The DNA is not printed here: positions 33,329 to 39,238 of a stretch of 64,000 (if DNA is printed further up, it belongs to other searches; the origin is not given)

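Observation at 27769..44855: Tandem triplication of an ~1870-aa Ser/Thr kinase - STAND ATPase - TPR - GAF - PAS - histidine kinase hybrid sensor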

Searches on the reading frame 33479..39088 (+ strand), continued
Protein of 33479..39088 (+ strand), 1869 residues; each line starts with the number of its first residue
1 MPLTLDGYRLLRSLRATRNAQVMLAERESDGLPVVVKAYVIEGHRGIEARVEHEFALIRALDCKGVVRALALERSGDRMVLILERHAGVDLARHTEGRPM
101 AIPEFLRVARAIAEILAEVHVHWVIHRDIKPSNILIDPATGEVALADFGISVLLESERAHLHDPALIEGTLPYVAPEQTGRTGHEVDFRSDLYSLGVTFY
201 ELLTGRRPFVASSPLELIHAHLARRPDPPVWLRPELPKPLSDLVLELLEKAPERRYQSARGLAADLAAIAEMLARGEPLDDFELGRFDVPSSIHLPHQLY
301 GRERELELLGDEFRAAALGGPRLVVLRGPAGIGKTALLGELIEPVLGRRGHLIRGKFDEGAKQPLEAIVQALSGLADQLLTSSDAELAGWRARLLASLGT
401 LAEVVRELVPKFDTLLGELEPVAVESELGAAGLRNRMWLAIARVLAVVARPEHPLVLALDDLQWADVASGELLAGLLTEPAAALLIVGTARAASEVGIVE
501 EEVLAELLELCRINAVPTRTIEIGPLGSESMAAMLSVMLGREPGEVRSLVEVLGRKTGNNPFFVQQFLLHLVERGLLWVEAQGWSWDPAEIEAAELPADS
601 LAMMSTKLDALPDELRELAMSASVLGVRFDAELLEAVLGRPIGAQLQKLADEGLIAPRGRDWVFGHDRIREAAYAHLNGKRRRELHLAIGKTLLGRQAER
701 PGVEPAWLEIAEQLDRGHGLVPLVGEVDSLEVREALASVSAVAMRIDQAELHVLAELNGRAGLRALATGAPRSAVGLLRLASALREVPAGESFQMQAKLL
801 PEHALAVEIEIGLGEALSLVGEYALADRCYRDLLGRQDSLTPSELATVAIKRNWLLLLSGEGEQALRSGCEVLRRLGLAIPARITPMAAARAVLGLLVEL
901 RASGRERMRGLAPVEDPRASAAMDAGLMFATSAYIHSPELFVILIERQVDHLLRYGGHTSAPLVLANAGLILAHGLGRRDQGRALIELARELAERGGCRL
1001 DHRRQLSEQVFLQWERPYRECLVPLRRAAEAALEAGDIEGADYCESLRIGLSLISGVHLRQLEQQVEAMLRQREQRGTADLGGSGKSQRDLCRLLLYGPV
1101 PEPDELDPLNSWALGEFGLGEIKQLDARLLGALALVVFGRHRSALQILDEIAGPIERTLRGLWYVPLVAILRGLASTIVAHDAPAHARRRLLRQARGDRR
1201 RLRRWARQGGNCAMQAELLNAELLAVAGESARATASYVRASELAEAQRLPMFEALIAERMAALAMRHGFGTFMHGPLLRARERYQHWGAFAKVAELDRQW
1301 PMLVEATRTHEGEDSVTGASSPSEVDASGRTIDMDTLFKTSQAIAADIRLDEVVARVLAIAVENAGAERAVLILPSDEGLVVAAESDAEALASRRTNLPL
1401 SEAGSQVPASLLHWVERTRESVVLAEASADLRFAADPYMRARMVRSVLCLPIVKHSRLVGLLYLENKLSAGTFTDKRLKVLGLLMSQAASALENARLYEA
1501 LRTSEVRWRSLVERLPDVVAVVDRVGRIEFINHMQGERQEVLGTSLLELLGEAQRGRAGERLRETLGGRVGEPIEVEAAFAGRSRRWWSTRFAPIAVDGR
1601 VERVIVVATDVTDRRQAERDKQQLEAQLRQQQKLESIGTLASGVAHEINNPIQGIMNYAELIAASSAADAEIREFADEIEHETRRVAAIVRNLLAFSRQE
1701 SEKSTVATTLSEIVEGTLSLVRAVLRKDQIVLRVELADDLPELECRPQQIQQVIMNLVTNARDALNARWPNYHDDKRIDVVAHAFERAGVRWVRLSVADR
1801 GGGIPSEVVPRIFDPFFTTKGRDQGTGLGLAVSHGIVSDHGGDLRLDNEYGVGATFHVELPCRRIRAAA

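Call 60: find_encoding_contigs(protein=P0032, flank=8000, max_places=1)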
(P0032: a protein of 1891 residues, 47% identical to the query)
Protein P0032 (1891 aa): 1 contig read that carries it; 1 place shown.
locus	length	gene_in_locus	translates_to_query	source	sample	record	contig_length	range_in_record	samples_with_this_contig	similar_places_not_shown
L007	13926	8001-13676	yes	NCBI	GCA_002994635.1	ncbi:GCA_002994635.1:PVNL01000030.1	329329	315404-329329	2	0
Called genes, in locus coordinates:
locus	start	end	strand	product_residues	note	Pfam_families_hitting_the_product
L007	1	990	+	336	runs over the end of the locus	PF00941:FAD_binding_5, PF03450:CO_deh_flav_C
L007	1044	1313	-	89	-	-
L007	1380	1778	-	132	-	-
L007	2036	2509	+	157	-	PF07366:SnoaL, PF12680:SnoaL_2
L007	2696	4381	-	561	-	PF10592:AIPR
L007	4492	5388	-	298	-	PF00126:HTH_1, PF03466:LysR_substrate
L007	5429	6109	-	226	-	PF06902:Fer4_19, PF09360:zf-CDGSH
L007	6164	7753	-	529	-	PF00590:TP_methylase, PF02602:HEM4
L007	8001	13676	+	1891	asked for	PF00069:Pkinase, PF07714:PK_Tyr_Ser-Thr, PF13191:AAA_16, PF01590:GAF, PF13185:GAF_2, PF08448:PAS_4, PF00512:HisKA, PF02518:HATPase_c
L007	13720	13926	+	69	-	?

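Call 61: find_encoding_contigs(protein=P0051, flank=8000, max_places=1)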
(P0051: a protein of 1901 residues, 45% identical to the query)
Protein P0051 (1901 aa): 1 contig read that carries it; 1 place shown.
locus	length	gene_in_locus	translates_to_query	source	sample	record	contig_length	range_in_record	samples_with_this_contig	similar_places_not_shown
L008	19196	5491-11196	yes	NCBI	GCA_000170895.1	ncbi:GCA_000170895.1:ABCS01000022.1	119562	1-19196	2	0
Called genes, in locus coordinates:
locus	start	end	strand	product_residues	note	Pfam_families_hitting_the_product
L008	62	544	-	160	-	-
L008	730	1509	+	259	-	-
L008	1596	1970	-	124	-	PF00072:Response_reg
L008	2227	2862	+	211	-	-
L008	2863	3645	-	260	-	-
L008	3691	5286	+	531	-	-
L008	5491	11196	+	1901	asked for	PF00069:Pkinase, PF07714:PK_Tyr_Ser-Thr, PF13191:AAA_16, PF01590:GAF, PF13185:GAF_2, PF08448:PAS_4, PF00512:HisKA, PF02518:HATPase_c, +3 more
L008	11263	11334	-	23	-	-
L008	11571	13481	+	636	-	PF00743:FMO-like, PF01266:DAO (faint), PF01593:Amino_oxidase (faint), PF07992:Pyr_redox_2 (weak), PF13450:NAD_binding_8 (weak), PF13454:NAD_binding_9 (faint), PF13738:Pyr_redox_3, PF00743:FMO-like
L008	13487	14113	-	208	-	-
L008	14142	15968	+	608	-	PF00450:Peptidase_S10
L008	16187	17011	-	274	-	-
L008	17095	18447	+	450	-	PF17957:Big_7 (weak)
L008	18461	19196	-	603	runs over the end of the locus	PF04191:PEMT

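Call 62: find_encoding_contigs(protein=P0016, flank=8000, max_places=1)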
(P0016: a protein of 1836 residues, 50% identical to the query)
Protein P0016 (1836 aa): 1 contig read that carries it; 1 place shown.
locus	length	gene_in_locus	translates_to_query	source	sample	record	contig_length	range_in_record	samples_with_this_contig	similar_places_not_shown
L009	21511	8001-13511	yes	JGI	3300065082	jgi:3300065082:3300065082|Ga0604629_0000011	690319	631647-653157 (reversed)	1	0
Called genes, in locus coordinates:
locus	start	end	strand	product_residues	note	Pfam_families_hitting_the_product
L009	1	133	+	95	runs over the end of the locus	PF01541:GIY-YIG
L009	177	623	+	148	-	-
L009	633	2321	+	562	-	PF13424:TPR_12 (weak), PF24885:TPR_NPHP3, PF13424:TPR_12, PF13424:TPR_12, PF24885:TPR_NPHP3, PF13424:TPR_12, PF13374:TPR_10, PF13424:TPR_12, +9 more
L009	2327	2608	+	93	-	-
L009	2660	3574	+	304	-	-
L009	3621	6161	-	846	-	PF02861:Clp_N, PF00004:AAA, PF13191:AAA_16, PF17871:AAA_lid_9, PF00004:AAA, PF07724:AAA_2, PF07728:AAA_5, PF10431:ClpB_D2-small, +5 more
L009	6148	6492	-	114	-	PF02617:ClpS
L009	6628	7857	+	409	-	PF04339:FemAB_like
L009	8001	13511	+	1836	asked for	PF00069:Pkinase, PF07714:PK_Tyr_Ser-Thr, PF13191:AAA_16, PF01590:GAF, PF13185:GAF_2, PF13492:GAF_3, PF08448:PAS_4, PF00512:HisKA, +1 more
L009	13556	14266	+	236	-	-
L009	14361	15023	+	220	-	-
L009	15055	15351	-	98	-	-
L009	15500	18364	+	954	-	-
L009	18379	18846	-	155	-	PF04542:Sigma70_r2 (weak)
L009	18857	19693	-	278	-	PF01149:Fapy_DNA_glyco, PF06831:H2TH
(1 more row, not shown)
